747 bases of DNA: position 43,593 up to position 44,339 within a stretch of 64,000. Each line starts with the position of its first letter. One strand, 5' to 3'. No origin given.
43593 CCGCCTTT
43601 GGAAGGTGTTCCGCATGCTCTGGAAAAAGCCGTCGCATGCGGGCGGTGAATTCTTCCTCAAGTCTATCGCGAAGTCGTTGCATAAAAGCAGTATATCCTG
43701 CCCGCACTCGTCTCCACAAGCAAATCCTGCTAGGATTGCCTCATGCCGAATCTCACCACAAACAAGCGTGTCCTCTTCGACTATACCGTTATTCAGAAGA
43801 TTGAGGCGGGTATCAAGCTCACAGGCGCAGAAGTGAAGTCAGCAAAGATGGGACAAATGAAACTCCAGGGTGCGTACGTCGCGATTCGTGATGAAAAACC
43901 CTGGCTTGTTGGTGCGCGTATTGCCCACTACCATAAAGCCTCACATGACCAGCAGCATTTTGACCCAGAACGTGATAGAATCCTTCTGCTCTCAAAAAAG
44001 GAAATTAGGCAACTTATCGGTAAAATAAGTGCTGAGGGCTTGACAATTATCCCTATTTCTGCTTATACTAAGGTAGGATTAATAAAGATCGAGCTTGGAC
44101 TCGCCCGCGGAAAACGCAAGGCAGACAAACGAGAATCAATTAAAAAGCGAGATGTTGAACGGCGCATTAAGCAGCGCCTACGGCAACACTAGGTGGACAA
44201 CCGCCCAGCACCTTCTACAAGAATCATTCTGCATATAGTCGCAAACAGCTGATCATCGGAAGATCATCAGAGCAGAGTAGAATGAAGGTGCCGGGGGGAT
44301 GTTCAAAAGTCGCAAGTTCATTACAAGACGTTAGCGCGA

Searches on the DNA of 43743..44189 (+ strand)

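Call 17: search_rna_families(sources=[L081, L082, L083, L001, L002, L003, L004, L005, L006, L007, L008, L009, L010, L011, L012, L013, L014, L015, L016, L017], threshold=gathering)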
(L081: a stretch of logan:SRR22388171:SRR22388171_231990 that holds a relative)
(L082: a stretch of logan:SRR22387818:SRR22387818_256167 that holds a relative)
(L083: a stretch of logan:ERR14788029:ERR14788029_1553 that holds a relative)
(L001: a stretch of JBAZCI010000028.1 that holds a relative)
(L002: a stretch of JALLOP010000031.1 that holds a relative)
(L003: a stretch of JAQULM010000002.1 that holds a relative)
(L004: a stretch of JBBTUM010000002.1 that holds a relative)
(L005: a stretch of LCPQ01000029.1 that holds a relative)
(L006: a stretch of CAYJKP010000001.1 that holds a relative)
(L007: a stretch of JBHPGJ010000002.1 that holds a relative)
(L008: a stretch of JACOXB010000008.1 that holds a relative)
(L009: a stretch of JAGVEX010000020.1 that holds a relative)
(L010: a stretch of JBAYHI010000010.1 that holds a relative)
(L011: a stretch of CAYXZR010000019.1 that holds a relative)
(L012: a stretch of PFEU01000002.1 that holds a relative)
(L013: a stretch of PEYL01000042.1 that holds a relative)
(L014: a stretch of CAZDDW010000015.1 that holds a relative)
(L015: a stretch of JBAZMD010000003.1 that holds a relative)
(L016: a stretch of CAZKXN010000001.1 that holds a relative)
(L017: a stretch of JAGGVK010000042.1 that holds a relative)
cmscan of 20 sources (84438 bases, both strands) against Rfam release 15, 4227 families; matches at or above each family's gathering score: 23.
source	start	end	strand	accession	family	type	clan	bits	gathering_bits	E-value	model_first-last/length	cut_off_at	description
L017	2572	2921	+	RF00023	tmRNA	Gene;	CL00001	140.4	47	8.2e-55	1-374/374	no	transfer-messenger RNA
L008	2449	2765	+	RF00023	tmRNA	Gene;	CL00001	129.8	47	2.5e-50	1-374/374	no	transfer-messenger RNA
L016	2582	3025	+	RF00023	tmRNA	Gene;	CL00001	119.7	47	4.4e-46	1-374/374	no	transfer-messenger RNA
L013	2558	2911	+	RF00023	tmRNA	Gene;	CL00001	118.4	47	1.6e-45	1-374/374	no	transfer-messenger RNA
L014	2570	2984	+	RF00023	tmRNA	Gene;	CL00001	114.8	47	5.3e-44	1-374/374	no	transfer-messenger RNA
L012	3126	3518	-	RF00023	tmRNA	Gene;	CL00001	96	47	4.6e-36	1-374/374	no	transfer-messenger RNA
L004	1974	2372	+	RF00023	tmRNA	Gene;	CL00001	94.4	47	2.2e-35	1-374/374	no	transfer-messenger RNA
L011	2546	2938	+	RF00023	tmRNA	Gene;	CL00001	85.7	47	1e-31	1-374/374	no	transfer-messenger RNA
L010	2496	2892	+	RF00023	tmRNA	Gene;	CL00001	85.2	47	1.7e-31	1-374/374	no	transfer-messenger RNA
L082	3055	3451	+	RF00023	tmRNA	Gene;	CL00001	79.6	47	4.1e-29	1-374/374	no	transfer-messenger RNA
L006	2461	2851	+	RF00023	tmRNA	Gene;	CL00001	79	47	6.9e-29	1-374/374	no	transfer-messenger RNA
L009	1217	1598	+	RF00023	tmRNA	Gene;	CL00001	76.6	47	7.3e-28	1-374/374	no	transfer-messenger RNA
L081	3064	3462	+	RF00023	tmRNA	Gene;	CL00001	75.4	47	2.4e-27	1-374/374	no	transfer-messenger RNA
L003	2554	2960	+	RF00023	tmRNA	Gene;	CL00001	73.6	47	1.4e-26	1-374/374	no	transfer-messenger RNA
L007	2491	2898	+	RF00023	tmRNA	Gene;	CL00001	72.8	47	3.1e-26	1-374/374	no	transfer-messenger RNA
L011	4137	4210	+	RF00005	tRNA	Gene; tRNA;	CL00001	71.8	29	1.4e-13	1-71/71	no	tRNA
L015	2644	3021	+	RF00023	tmRNA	Gene;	CL00001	70.9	47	1.9e-25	1-374/374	no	transfer-messenger RNA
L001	2479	2877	+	RF00023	tmRNA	Gene;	CL00001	69.8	47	5.3e-25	1-374/374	no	transfer-messenger RNA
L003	4302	4376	+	RF00005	tRNA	Gene; tRNA;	CL00001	67.4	29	2.2e-12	1-71/71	no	tRNA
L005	2782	2856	+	RF00005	tRNA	Gene; tRNA;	CL00001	65.3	29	8.2e-12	1-71/71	no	tRNA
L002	992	1062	-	RF00005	tRNA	Gene; tRNA;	CL00001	59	29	4.3e-10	1-71/71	no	tRNA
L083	3035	3442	+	RF00023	tmRNA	Gene;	CL00001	53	47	6.9e-18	1-374/374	no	transfer-messenger RNA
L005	1161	1561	+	RF00023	tmRNA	Gene;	CL00001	47.3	47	1.7e-15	1-374/374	no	transfer-messenger RNA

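Call 19: search_rna_families(sources=[L018, L019, L020, L021, L022, L023, L024, L025, L026, L027, L028, L029, L030, L031, L032, L033, L034, L035, L036, L037], threshold=gathering)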
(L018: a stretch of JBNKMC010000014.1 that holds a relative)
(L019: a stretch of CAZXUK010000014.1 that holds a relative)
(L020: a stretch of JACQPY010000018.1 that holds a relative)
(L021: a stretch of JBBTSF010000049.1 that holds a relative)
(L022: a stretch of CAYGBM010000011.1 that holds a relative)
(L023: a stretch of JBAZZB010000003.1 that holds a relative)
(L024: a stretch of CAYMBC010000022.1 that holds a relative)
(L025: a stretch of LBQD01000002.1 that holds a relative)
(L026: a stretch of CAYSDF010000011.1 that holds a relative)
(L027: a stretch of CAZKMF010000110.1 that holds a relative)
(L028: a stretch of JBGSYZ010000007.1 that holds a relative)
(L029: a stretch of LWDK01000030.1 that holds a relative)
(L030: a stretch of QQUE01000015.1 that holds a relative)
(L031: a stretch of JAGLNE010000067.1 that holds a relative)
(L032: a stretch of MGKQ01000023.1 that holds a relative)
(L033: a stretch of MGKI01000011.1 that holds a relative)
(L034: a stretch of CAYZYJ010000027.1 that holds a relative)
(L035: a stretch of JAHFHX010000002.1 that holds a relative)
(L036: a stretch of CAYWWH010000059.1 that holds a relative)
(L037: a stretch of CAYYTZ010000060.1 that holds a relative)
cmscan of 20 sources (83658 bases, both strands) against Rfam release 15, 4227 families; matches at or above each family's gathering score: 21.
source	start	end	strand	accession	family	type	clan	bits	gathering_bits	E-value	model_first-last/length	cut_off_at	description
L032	2486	2863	+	RF00023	tmRNA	Gene;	CL00001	144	47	2.5e-56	1-374/374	no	transfer-messenger RNA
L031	1905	2300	+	RF00023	tmRNA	Gene;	CL00001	141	47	4.6e-55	1-374/374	no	transfer-messenger RNA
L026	4003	4356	-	RF00023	tmRNA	Gene;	CL00001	137.1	47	1.9e-53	1-374/374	no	transfer-messenger RNA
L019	2596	2987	+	RF00023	tmRNA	Gene;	CL00001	131.9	47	3.1e-51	1-374/374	no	transfer-messenger RNA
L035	2587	3008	+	RF00023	tmRNA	Gene;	CL00001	131.9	47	3e-51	1-374/374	no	transfer-messenger RNA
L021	2494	2884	+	RF00023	tmRNA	Gene;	CL00001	130.2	47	1.6e-50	1-374/374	no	transfer-messenger RNA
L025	2550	2948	+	RF00023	tmRNA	Gene;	CL00001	127.3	47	2.9e-49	1-374/374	no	transfer-messenger RNA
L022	2443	2847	+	RF00023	tmRNA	Gene;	CL00001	122.2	47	3.9e-47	1-374/374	no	transfer-messenger RNA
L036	2217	2606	+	RF00023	tmRNA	Gene;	CL00001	118.1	47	2e-45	1-374/374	no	transfer-messenger RNA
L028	3524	3916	+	RF00023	tmRNA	Gene;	CL00001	111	47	2.2e-42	1-374/374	no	transfer-messenger RNA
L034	2508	2886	+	RF00023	tmRNA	Gene;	CL00001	109.3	47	1.1e-41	1-374/374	no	transfer-messenger RNA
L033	2471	2832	+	RF00023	tmRNA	Gene;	CL00001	107.2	47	8.2e-41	1-374/374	no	transfer-messenger RNA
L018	2947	3361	+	RF00023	tmRNA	Gene;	CL00001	104.7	47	9.5e-40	1-374/374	no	transfer-messenger RNA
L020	2532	2945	+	RF00023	tmRNA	Gene;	CL00001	90.7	47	8.1e-34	1-374/374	no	transfer-messenger RNA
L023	2611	3015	+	RF00023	tmRNA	Gene;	CL00001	82.2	47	3e-30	1-374/374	no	transfer-messenger RNA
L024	2557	2959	+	RF00023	tmRNA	Gene;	CL00001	75.7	47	1.7e-27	1-374/374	no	transfer-messenger RNA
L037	2506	2905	+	RF00023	tmRNA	Gene;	CL00001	73.9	47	9.6e-27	1-374/374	no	transfer-messenger RNA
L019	3529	3600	-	RF00005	tRNA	Gene; tRNA;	CL00001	68.9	29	8.4e-13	1-71/71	no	tRNA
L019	3824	3909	-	RF00005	tRNA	Gene; tRNA;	CL00001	62.5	29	4.7e-11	1-71/71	no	tRNA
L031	2755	2838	+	RF00005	tRNA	Gene; tRNA;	CL00001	61.2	29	1.1e-10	1-71/71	no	tRNA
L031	1050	1121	-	RF00005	tRNA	Gene; tRNA;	CL00001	60.2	29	2.1e-10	1-71/71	no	tRNA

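Call 20: search_rna_families(sources=[L038, L039, L040, L041, L042, L043, L044, L045, L046, L047, L048, L049, L050, L051, L052, L053, L054, L055, L056, L057], threshold=gathering)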
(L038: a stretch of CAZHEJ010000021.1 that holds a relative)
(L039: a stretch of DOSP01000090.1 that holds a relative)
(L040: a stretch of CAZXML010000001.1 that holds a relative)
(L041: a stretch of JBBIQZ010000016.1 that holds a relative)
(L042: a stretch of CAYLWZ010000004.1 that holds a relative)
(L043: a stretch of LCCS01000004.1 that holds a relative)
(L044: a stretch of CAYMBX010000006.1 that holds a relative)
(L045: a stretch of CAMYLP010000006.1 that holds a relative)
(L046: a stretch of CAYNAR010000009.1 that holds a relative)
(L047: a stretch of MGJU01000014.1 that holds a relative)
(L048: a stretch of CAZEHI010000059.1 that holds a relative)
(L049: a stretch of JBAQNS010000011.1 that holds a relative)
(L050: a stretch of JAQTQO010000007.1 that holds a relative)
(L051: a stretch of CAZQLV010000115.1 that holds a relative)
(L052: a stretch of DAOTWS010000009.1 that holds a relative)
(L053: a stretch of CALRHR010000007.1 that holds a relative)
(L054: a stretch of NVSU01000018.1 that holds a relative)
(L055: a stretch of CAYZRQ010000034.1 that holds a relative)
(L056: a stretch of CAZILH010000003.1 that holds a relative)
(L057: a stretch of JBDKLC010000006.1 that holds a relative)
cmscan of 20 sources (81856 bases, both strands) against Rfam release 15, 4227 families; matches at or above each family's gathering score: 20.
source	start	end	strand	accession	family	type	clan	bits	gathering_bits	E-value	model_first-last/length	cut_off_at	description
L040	2447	2841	+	RF00023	tmRNA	Gene;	CL00001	133.7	47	5.5e-52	1-374/374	no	transfer-messenger RNA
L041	3506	3896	-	RF00023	tmRNA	Gene;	CL00001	125.3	47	1.8e-48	1-374/374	no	transfer-messenger RNA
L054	2810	3199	+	RF00023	tmRNA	Gene;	CL00001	123.5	47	1.1e-47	1-374/374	no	transfer-messenger RNA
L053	2549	2944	+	RF00023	tmRNA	Gene;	CL00001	120.7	47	1.7e-46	1-374/374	no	transfer-messenger RNA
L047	2767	3127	+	RF00023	tmRNA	Gene;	CL00001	118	47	2.3e-45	1-374/374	no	transfer-messenger RNA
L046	2487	2885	+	RF00023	tmRNA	Gene;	CL00001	116.9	47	6.9e-45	1-374/374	no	transfer-messenger RNA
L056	2456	2837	+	RF00023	tmRNA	Gene;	CL00001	116.1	47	1.5e-44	1-374/374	no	transfer-messenger RNA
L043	2912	3426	+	RF00023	tmRNA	Gene;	CL00001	113.9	47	1.2e-43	1-374/374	no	transfer-messenger RNA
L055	2518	2915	+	RF00023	tmRNA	Gene;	CL00001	110.8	47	2.6e-42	1-374/374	no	transfer-messenger RNA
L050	2472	2859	+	RF00023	tmRNA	Gene;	CL00001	110.2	47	4.6e-42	1-374/374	no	transfer-messenger RNA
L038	2570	2957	+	RF00023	tmRNA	Gene;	CL00001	107.1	47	8.9e-41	1-374/374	no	transfer-messenger RNA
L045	2750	3267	+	RF00023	tmRNA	Gene;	CL00001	106.6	47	1.5e-40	1-374/374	no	transfer-messenger RNA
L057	2479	2893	+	RF00023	tmRNA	Gene;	CL00001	102.4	47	8.7e-39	1-374/374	no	transfer-messenger RNA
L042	2802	3209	+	RF00023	tmRNA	Gene;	CL00001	100.8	47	4.3e-38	1-374/374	no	transfer-messenger RNA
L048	1875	2203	+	RF00023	tmRNA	Gene;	CL00001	85.4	47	1.3e-31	1-374/374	no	transfer-messenger RNA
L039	2495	2891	+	RF00023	tmRNA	Gene;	CL00001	70.6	47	2.4e-25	1-374/374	no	transfer-messenger RNA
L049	1445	1842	+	RF00023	tmRNA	Gene;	CL00001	65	47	5.5e-23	1-374/374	no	transfer-messenger RNA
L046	3377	3462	+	RF00005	tRNA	Gene; tRNA;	CL00001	63.7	29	2.2e-11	1-71/71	no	tRNA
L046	3546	3616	+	RF00005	tRNA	Gene; tRNA;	CL00001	57.3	29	1.2e-09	1-71/71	no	tRNA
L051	2440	2749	+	RF00023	tmRNA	Gene;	CL00001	55.7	47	5e-19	1-287/374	3'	transfer-messenger RNA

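Call 30: search_rna_families(sources=[L084, L085, L086, L087, L088, L089, L058, L059, L060, L061, L062, L063, L064, L065, L066, L067, L068, L069, L070, L071], threshold=gathering)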
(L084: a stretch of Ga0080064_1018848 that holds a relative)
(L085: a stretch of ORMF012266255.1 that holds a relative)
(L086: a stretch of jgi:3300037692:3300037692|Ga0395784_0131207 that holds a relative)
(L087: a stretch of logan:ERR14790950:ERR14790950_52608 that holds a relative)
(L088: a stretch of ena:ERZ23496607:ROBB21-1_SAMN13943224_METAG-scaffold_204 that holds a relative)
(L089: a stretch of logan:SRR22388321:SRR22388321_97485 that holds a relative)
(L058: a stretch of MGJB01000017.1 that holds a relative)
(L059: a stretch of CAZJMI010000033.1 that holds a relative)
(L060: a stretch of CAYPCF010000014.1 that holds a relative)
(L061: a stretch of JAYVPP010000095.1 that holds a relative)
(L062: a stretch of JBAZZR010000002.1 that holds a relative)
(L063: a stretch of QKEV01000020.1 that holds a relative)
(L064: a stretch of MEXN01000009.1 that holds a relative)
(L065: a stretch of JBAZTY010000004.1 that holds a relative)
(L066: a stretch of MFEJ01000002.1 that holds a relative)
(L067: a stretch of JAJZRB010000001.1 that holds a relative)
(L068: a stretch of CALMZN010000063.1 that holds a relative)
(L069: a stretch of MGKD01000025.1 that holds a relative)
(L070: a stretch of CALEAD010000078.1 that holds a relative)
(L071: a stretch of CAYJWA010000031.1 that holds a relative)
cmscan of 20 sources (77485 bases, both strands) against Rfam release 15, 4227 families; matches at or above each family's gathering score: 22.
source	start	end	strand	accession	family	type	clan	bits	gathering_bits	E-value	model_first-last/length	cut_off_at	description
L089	785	1186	+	RF00023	tmRNA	Gene;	CL00001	163.3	47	1.6e-64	1-374/374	no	transfer-messenger RNA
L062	2484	2869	+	RF00023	tmRNA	Gene;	CL00001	150.9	47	2.7e-59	1-374/374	no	transfer-messenger RNA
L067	2486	2877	+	RF00023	tmRNA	Gene;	CL00001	137.1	47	1.8e-53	1-374/374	no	transfer-messenger RNA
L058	3173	3533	-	RF00023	tmRNA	Gene;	CL00001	132.8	47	1.2e-51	1-374/374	no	transfer-messenger RNA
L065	2481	2869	+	RF00023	tmRNA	Gene;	CL00001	131.8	47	3.2e-51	1-374/374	no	transfer-messenger RNA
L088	2362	2750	+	RF00023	tmRNA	Gene;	CL00001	127.1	47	3.2e-49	1-374/374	no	transfer-messenger RNA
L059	2458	2848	+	RF00023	tmRNA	Gene;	CL00001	121.4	47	8.1e-47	1-374/374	no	transfer-messenger RNA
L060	2500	2872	+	RF00023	tmRNA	Gene;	CL00001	115.2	47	3.2e-44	1-374/374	no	transfer-messenger RNA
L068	1119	1499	+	RF00023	tmRNA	Gene;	CL00001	112.1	47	6.5e-43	1-374/374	no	transfer-messenger RNA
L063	4027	4423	+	RF00023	tmRNA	Gene;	CL00001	101.3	47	2.6e-38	1-362/374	3'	transfer-messenger RNA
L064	2595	2950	-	RF00023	tmRNA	Gene;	CL00001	100.6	47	4.6e-38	1-374/374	no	transfer-messenger RNA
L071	2526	2940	+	RF00023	tmRNA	Gene;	CL00001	94.3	47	2.3e-35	1-374/374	no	transfer-messenger RNA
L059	4086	4159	+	RF00005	tRNA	Gene; tRNA;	CL00001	71.5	29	1.5e-13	1-71/71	no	tRNA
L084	2482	2884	+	RF00023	tmRNA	Gene;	CL00001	67.7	47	3.7e-24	1-374/374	no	transfer-messenger RNA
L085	5087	5489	-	RF00023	tmRNA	Gene;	CL00001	67.7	47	3.7e-24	1-374/374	no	transfer-messenger RNA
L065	2876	2959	+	RF00005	tRNA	Gene; tRNA;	CL00001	64.4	29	1.3e-11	1-71/71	no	tRNA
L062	2885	2968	+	RF00005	tRNA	Gene; tRNA;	CL00001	61.9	29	6.3e-11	1-71/71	no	tRNA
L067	2888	2971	+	RF00005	tRNA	Gene; tRNA;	CL00001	61.9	29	6.3e-11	1-71/71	no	tRNA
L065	2987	3058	+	RF00005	tRNA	Gene; tRNA;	CL00001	60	29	2.1e-10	1-71/71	no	tRNA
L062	2977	3048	+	RF00005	tRNA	Gene; tRNA;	CL00001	57.8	29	8.7e-10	1-71/71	no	tRNA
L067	2991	3062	+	RF00005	tRNA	Gene; tRNA;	CL00001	57.7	29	9e-10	1-71/71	no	tRNA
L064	3698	3782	-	RF00005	tRNA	Gene; tRNA;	CL00001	44.4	29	4.1e-06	1-71/71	no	tRNA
